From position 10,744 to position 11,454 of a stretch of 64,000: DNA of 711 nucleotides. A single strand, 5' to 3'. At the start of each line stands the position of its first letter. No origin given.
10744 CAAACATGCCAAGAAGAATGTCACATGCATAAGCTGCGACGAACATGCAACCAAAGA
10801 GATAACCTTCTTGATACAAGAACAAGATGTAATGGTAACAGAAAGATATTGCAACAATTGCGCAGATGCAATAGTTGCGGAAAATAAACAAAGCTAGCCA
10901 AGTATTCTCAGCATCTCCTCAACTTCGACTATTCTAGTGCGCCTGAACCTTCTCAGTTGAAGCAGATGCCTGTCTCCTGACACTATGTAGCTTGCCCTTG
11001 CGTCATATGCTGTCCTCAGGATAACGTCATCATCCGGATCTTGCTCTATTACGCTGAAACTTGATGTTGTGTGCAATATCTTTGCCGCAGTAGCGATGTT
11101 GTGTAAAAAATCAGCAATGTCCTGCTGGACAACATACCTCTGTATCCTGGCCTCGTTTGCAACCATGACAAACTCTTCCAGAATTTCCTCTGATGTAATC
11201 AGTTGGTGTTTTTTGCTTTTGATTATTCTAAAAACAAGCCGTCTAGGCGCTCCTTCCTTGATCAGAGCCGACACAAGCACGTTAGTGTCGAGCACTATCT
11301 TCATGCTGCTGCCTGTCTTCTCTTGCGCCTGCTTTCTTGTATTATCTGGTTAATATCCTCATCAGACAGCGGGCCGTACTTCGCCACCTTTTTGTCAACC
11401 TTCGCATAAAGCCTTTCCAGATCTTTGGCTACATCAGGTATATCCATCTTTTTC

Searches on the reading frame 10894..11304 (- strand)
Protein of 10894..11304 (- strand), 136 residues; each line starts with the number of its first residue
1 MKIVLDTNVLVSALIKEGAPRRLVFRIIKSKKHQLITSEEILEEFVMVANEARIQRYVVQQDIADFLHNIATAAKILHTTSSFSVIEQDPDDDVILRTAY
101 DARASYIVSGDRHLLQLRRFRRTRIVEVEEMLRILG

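Call 39: search_protein_families(library=pfam, proteins=[window:10894-11304:-], max_evalue=0.001)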
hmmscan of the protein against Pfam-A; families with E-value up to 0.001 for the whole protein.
window:10894-11304:- (136 aa): 4 families
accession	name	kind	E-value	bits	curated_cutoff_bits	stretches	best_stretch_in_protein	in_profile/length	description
PF13470.12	PIN_3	-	1e-18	68.7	27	1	2-113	1-115/115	PIN domain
PF01850.27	PIN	-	1e-06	29.8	23.6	1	3-114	1-114/120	PIN domain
PF24109.1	DUF7384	-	5.7e-05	23.6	27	1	2-115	6-105/153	Family of unknown function (DUF7384)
PF16289.11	PIN_12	-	0.0006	20.7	32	1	3-73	1-73/172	PIN domain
